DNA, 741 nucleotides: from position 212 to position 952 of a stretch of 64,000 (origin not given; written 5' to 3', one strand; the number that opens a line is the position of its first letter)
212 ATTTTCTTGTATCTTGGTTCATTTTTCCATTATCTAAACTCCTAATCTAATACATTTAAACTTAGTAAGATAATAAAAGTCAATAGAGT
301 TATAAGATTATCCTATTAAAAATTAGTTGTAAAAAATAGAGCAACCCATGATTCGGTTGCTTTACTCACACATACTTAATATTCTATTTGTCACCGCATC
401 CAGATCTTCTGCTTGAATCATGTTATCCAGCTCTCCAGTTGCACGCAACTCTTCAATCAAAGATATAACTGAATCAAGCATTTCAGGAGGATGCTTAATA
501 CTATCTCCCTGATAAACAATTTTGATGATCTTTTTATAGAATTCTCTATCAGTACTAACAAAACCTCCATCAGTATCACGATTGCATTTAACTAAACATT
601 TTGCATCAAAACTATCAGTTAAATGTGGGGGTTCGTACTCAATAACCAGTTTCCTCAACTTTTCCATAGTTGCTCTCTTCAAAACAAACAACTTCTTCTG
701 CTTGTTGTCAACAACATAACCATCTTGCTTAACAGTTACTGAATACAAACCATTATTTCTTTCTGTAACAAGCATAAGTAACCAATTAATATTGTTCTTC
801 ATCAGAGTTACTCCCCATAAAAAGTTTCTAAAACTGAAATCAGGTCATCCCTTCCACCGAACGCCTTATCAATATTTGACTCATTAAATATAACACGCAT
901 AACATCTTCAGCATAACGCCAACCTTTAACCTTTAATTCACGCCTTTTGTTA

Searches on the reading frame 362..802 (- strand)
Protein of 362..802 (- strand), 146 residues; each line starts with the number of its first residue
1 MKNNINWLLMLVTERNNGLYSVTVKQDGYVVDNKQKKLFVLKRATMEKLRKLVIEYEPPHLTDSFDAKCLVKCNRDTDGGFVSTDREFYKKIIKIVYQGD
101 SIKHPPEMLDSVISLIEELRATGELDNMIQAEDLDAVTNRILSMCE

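Call 3: search_protein_families(library=pfam, proteins=[window:362-802:-], max_evalue=0.01)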
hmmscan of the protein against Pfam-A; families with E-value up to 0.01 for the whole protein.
window:362-802:- (146 aa): 0 families

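Call 15: search_protein_families(library=phrogs, proteins=[window:362-802:-], max_evalue=0.001)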
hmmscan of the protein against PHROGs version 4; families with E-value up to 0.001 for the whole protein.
window:362-802:- (146 aa): 0 families

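Call 16: search_protein_families(library=padloc, proteins=[window:362-802:-], max_evalue=0.001)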
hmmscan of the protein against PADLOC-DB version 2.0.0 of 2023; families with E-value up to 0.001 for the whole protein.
window:362-802:- (146 aa): 0 families

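Call 65: find_homologous_proteins(query=window:362-802:-, max_evalue=0.001)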
Query window:362-802:- (146 aa): 23 proteins with E <= 0.001 among 38 candidates.
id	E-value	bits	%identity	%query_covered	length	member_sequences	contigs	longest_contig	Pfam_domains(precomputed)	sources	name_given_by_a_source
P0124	1.2e-84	299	93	100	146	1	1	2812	-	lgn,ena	-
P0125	1.7e-83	295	92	100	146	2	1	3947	-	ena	-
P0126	3.4e-83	294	92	100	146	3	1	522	-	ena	-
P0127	7.9e-82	290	91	100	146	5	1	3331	-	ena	-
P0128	1.5e-80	285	88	100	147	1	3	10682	-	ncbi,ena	-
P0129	5.4e-79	280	88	100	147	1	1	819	-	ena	-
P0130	9.1e-79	280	88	100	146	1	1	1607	-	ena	-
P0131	4.7e-78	277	88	100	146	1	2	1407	-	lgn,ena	-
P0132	5.0e-78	277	88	100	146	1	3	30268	-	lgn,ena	-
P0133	5.6e-78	277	87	100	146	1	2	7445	-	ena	-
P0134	2.6e-77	275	87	100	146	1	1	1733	-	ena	-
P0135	4.7e-75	268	84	100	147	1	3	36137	-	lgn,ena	-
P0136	1.7e-73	263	86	97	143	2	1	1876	-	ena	-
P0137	2.1e-72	259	83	100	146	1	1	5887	-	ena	-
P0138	1.6e-55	204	66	100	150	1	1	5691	-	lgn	-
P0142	1.8e-43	165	57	95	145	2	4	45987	-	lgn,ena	-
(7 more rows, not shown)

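Call 66: find_encoding_contigs(protein=P0142, flank=10000, max_places=2)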
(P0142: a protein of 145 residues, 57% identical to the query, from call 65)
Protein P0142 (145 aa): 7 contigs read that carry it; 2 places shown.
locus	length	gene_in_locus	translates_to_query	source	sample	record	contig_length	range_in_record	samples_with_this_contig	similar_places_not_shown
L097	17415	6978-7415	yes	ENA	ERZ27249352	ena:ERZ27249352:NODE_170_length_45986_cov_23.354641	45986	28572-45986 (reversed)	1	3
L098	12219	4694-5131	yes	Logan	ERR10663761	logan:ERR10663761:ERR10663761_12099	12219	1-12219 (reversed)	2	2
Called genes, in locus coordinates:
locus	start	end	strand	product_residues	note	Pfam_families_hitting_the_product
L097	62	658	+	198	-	PF07929:PRiA4_ORF3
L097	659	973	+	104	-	-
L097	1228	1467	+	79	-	-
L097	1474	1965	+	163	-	-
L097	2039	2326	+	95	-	PF01520:Amidase_3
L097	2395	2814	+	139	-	PF01155:HypA (faint), PF24749:DUF7695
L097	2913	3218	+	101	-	PF12844:HTH_19, PF13560:HTH_31, PF01381:HTH_3, PF13443:HTH_26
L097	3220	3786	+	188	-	PF06114:Peptidase_M78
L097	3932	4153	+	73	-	-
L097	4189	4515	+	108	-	-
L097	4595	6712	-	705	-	PF12161:HsdM_N, PF02384:N6_Mtase, PF05175:MTS, PF13847:Methyltransf_31, PF07669:Eco57I (weak)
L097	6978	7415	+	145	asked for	-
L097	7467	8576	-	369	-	PF00145:DNA_methylase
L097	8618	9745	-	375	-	-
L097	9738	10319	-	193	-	PF09504:RE_Bsp6I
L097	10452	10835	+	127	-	-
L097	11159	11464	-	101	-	-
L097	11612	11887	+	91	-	-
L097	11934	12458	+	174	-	PF13240:Zn_Ribbon_1 (faint)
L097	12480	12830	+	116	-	PF13240:Zn_Ribbon_1 (weak)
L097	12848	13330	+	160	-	PF12773:DZR (faint), PF13240:Zn_Ribbon_1 (faint), PF13248:Zn_ribbon_3 (faint)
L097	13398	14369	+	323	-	-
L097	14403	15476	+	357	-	PF07733:DNA_pol3_alpha (weak)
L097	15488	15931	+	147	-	PF08837:DUF1810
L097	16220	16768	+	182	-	PF00239:Resolvase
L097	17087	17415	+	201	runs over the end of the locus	PF00239:Resolvase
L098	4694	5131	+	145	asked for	-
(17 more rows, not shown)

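Call 67: find_encoding_contigs(protein=P0135, flank=10000, max_places=2)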
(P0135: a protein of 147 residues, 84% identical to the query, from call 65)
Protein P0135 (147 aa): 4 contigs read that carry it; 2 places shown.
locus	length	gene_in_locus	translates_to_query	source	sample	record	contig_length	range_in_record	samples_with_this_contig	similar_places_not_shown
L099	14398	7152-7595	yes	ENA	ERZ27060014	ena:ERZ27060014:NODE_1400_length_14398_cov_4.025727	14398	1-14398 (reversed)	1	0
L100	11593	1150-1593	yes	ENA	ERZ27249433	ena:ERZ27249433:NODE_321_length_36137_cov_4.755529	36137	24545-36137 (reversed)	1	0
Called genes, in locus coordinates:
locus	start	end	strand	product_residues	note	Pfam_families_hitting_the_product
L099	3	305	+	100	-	?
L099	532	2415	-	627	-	PF00239:Resolvase, PF07508:Recombinase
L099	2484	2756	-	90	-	-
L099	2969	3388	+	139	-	PF07486:Hydrolase_2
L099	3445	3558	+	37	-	-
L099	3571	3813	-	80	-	PF01381:HTH_3 (faint)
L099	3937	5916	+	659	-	PF17191:RecG_wedge, PF00270:DEAD, PF04851:ResIII, PF00271:Helicase_C, PF19833:RecG_dom3_C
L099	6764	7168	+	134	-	-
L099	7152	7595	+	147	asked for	-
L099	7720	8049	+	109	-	-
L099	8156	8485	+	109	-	-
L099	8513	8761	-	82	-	PF12844:HTH_19, PF01381:HTH_3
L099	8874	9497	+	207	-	PF10544:T5orf172 (weak)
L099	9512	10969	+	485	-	-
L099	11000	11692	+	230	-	-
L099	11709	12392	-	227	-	PF00072:Response_reg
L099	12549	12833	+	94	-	PF13443:HTH_26 (weak)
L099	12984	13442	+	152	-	-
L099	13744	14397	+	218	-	?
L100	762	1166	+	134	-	-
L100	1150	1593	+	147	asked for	-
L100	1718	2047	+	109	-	-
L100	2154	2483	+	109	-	-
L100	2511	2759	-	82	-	PF12844:HTH_19, PF01381:HTH_3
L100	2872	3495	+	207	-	PF10544:T5orf172 (weak)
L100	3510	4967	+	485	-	-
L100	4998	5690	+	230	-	-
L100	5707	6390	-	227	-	PF00072:Response_reg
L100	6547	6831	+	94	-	PF13443:HTH_26 (weak)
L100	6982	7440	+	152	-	-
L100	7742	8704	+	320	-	PF02899:Phage_int_SAM_1 (weak), PF13495:Phage_int_SAM_4, PF00589:Phage_integrase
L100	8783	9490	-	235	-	-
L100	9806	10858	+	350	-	-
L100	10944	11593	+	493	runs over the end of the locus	-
